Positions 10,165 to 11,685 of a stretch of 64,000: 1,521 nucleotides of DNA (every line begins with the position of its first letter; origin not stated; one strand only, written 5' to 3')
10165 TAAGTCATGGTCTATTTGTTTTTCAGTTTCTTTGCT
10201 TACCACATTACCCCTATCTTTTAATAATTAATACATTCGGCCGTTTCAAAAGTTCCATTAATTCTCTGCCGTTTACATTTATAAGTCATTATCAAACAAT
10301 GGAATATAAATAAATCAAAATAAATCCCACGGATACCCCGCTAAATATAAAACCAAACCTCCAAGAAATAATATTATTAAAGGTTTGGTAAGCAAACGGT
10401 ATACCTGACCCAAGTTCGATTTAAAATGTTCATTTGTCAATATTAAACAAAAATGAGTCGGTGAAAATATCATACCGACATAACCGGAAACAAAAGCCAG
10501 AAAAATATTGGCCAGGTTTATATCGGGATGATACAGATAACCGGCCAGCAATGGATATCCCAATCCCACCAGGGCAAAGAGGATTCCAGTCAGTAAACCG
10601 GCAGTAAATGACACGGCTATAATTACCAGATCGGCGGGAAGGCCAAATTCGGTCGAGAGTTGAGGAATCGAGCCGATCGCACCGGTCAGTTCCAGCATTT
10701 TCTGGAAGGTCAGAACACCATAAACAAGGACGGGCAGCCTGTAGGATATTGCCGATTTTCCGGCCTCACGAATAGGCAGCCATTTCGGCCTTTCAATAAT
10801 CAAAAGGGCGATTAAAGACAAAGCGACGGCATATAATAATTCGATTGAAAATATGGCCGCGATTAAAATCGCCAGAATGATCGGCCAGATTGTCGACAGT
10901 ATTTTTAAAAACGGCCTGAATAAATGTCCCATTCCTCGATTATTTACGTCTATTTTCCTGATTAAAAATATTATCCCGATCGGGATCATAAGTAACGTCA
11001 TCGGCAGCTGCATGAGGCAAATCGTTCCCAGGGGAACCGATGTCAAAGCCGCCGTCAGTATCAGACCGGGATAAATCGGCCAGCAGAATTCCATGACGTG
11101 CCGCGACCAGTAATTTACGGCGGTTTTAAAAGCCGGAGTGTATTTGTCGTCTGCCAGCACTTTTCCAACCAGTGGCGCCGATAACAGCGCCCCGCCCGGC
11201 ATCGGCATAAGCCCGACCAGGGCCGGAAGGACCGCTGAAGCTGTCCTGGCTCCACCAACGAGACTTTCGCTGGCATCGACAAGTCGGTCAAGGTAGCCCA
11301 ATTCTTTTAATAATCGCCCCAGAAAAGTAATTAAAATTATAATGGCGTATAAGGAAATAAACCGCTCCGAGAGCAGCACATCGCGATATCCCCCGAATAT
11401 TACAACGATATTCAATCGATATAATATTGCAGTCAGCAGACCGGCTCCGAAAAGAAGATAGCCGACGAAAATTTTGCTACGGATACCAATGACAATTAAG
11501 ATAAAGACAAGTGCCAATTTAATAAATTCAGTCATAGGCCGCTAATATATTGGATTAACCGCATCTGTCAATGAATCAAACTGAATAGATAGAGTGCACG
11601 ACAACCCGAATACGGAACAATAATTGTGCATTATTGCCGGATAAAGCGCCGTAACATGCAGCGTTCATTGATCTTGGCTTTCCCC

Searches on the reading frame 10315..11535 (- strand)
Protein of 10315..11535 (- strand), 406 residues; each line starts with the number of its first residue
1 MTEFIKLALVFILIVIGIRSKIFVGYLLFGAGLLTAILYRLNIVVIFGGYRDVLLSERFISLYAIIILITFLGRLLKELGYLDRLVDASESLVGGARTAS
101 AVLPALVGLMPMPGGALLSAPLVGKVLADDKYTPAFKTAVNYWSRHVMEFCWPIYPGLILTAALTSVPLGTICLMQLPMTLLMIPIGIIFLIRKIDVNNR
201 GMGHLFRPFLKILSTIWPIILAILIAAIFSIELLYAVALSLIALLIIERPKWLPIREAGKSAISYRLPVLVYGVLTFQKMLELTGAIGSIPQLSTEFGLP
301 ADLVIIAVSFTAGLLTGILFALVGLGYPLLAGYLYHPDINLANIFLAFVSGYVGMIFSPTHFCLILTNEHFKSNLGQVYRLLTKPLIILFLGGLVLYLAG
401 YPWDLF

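Call 63: search_protein_families(library=pfam, proteins=[window:10315-11535:-], max_evalue=0.00001)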
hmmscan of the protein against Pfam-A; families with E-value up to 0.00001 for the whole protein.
window:10315-11535:- (406 aa): 1 family
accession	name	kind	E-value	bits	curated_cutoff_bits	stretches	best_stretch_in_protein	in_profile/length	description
PF04165.18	DUF401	-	8e-48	164.2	24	1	7-396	5-390/393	Protein of unknown function (DUF401)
